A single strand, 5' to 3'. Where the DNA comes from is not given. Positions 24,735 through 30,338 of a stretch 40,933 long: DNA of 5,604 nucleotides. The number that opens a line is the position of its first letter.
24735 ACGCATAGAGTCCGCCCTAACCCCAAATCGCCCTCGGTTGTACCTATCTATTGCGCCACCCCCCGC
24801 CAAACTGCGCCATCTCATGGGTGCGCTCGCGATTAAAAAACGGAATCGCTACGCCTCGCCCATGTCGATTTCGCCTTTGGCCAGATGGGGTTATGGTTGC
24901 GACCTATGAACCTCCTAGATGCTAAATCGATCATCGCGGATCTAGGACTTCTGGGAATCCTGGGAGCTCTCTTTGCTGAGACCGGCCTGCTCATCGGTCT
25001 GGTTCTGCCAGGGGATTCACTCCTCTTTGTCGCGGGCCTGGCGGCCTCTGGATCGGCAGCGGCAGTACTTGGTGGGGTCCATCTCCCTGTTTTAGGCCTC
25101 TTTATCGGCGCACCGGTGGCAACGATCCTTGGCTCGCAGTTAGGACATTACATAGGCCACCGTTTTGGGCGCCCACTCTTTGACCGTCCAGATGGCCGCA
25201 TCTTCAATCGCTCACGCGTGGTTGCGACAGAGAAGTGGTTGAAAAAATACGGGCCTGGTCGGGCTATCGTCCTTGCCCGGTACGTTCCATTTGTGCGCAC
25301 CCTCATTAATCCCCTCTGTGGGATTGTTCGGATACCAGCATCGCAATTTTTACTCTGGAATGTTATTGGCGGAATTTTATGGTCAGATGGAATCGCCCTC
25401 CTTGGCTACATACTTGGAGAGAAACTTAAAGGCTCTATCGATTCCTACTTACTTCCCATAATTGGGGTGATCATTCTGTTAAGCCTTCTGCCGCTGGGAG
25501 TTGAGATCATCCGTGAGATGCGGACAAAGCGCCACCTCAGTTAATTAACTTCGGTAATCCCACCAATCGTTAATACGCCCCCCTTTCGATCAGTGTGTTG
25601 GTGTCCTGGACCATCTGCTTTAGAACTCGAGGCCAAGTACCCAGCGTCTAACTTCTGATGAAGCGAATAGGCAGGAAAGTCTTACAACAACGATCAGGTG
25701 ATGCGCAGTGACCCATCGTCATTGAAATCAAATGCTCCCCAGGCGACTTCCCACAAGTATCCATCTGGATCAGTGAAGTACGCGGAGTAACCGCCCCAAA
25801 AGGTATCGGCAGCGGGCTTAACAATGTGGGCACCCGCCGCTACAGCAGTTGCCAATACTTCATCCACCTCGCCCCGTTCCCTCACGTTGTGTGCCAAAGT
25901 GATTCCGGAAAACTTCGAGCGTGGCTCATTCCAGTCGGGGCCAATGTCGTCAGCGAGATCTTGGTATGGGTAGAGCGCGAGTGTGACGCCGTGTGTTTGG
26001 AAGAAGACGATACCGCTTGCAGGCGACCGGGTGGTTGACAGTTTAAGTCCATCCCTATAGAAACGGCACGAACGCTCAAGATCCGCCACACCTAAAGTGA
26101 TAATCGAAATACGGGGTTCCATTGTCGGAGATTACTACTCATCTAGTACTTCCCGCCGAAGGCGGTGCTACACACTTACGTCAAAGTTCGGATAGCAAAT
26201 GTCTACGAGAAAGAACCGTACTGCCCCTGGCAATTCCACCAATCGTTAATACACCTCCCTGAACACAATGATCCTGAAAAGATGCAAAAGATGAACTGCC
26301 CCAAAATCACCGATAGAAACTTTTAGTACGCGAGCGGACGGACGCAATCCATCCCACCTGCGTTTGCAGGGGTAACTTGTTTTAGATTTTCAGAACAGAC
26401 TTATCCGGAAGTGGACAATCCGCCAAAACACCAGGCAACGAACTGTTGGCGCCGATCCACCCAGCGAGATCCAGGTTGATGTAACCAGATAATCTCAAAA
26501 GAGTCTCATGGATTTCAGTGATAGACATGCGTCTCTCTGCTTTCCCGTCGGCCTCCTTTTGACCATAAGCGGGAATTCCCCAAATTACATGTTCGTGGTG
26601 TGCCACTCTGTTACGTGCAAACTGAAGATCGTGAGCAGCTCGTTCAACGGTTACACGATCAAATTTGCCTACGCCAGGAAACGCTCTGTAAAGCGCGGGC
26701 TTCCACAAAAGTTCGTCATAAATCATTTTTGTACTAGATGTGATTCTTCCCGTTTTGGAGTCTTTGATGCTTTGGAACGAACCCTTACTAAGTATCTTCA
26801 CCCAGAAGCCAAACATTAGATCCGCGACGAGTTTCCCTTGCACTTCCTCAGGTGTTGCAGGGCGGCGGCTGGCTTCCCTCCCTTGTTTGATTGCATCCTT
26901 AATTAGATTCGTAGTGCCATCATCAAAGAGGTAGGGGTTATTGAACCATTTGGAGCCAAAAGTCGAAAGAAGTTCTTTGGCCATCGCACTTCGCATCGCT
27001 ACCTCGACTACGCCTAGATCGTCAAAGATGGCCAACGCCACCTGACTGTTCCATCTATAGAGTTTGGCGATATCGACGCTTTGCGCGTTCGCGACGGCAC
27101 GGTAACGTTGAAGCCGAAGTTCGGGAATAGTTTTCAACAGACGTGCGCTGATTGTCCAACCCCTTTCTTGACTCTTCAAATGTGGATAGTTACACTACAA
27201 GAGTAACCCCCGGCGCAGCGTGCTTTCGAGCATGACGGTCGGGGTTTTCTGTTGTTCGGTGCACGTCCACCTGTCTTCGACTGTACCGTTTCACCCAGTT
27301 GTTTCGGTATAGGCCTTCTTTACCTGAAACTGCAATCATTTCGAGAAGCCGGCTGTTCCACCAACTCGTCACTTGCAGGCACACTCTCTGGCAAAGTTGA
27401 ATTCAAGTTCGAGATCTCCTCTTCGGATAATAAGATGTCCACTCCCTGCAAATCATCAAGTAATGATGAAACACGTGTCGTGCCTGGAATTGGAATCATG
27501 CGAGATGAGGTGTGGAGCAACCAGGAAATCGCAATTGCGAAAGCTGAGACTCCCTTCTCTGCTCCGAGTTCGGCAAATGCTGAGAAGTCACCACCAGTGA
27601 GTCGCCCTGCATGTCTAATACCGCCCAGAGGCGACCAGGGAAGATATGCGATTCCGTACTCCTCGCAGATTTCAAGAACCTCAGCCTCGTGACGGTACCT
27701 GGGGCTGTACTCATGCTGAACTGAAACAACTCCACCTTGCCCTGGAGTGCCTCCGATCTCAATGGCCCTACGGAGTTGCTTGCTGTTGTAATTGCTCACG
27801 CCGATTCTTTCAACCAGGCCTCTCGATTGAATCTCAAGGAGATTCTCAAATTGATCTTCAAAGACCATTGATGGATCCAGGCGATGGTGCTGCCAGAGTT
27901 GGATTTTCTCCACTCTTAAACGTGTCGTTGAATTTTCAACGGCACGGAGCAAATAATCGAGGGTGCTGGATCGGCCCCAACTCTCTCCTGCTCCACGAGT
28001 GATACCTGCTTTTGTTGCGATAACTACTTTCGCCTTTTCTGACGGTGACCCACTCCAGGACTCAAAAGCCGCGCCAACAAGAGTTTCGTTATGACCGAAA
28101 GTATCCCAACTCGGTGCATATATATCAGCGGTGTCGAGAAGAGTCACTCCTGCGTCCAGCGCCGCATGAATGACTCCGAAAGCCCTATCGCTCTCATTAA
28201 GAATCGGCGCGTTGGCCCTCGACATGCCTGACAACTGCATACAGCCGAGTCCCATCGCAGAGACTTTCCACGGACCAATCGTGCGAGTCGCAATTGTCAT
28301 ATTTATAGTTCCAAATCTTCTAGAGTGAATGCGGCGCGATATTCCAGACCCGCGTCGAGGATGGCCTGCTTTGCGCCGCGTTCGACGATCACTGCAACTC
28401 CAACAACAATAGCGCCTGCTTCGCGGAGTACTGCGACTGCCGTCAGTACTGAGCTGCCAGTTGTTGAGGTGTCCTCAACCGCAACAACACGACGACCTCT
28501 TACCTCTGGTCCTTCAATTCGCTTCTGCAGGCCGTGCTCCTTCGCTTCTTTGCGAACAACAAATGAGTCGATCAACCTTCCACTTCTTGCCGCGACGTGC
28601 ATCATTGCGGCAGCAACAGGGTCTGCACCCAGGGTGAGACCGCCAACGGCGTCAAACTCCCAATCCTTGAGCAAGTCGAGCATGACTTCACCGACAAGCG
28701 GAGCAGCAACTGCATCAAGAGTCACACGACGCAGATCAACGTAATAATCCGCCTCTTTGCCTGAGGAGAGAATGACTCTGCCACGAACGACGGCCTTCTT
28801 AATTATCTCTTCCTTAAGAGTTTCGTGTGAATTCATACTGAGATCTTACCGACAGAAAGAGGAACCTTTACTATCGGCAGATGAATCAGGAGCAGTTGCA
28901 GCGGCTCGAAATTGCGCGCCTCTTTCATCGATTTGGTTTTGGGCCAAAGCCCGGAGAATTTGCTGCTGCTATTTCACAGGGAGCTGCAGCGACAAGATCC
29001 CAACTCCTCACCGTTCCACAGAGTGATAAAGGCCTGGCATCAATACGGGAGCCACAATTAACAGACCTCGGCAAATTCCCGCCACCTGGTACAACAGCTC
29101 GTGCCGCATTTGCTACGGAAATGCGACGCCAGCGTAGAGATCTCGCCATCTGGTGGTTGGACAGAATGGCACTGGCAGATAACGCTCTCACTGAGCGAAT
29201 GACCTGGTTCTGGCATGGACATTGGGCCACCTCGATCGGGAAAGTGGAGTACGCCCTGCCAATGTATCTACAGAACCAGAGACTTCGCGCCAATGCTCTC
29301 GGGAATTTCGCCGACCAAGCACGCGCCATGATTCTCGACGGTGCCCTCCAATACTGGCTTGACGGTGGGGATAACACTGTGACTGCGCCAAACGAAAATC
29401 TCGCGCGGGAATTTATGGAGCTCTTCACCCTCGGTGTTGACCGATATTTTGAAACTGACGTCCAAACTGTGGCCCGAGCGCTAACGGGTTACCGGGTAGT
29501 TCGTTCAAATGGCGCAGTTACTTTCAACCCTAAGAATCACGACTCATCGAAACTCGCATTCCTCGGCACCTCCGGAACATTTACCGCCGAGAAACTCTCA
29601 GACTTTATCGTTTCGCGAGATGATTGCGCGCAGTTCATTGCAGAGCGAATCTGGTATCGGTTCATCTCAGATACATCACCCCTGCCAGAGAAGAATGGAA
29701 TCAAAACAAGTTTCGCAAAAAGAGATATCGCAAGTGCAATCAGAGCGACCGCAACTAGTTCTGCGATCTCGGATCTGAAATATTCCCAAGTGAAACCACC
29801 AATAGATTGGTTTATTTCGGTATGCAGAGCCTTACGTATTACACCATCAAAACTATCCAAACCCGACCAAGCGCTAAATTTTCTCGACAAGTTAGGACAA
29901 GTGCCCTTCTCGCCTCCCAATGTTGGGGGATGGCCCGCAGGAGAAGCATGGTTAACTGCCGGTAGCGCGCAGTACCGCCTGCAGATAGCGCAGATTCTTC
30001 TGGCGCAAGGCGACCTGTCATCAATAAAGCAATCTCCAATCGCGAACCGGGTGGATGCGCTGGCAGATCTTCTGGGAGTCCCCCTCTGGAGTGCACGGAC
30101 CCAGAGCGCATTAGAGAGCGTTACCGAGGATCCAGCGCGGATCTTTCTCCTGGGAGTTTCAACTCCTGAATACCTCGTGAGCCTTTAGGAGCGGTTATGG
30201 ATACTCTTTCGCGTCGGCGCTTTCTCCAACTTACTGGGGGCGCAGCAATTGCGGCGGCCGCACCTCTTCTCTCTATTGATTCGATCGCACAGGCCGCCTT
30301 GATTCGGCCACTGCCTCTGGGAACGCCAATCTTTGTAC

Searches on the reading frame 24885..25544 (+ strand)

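Call 19: search_protein_families(library=pfam, proteins=[window:24885-25544:+], max_evalue=0.00001)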
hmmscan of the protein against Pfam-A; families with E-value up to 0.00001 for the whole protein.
window:24885-25544:+ (219 aa): 1 family
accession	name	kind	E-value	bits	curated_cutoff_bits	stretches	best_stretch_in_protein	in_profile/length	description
PF09335.16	VTT_dom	-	4.8e-17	63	33.9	1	58-175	5-122/123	VTT domain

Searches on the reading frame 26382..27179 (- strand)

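Call 19: search_protein_families(library=pfam, proteins=[window:26382-27179:-], max_evalue=0.00001)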
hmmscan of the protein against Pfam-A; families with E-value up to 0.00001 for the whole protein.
window:26382-27179:- (265 aa): 1 family
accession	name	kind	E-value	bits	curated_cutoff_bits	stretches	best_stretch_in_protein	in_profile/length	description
PF07751.16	Abi_2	-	9.2e-08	33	25.6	1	25-198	25-182/184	Abi-like protein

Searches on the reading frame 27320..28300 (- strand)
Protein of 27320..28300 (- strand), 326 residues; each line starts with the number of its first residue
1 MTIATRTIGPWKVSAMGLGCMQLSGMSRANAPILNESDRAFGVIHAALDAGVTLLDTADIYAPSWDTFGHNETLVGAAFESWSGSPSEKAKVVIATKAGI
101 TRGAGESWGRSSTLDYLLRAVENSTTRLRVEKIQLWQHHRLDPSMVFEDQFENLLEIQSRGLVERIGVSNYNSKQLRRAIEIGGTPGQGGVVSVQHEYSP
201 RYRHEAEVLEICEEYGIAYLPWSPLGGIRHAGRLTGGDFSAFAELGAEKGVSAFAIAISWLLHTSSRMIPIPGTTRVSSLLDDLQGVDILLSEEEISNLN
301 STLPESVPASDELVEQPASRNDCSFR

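Call 19: search_protein_families(library=pfam, proteins=[window:27320-28300:-], max_evalue=0.00001)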
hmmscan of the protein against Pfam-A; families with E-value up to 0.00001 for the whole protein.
window:27320-28300:- (326 aa): 1 family
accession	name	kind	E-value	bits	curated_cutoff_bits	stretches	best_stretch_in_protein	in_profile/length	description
PF00248.27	Aldo_ket_red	-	6.5e-48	163.7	24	1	16-301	2-288/291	Aldo/keto reductase family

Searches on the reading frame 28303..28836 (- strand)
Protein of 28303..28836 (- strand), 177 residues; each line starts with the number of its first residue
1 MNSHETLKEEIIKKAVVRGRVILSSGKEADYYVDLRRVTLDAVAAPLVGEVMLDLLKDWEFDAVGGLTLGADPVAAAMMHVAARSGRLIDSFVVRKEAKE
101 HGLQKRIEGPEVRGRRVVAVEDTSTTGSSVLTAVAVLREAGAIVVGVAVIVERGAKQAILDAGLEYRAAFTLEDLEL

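Call 20: search_protein_families(library=pfam, proteins=[window:28303-28836:-], max_evalue=0.00001)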
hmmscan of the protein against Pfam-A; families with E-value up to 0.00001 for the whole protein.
window:28303-28836:- (177 aa): 1 family
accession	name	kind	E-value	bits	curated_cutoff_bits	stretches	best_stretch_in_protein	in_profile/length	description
PF00156.33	Pribosyltran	-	1.1e-08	34.9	26.3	1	59-157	28-130/158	Phosphoribosyl transferase domain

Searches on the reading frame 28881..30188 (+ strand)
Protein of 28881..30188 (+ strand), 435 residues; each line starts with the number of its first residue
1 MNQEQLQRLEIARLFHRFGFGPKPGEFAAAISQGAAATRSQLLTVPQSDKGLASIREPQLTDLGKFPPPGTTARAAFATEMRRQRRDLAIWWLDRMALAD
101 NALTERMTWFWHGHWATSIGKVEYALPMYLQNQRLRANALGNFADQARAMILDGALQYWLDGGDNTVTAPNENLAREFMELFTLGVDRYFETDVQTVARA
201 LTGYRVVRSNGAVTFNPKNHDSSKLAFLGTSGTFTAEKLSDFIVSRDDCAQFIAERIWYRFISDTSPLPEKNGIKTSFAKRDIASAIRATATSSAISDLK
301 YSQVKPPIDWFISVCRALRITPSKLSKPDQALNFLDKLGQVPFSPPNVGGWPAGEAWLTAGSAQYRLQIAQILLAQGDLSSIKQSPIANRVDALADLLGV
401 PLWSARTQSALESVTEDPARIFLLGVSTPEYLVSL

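Call 20: search_protein_families(library=pfam, proteins=[window:28881-30188:+], max_evalue=0.00001)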
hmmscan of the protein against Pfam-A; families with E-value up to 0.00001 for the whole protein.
window:28881-30188:+ (435 aa): 1 family
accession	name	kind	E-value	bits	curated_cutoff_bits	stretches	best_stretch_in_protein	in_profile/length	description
PF08811.16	DUF1800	-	2.3e-89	300.9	26.1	1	13-432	1-418/419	Protein of unknown function (DUF1800)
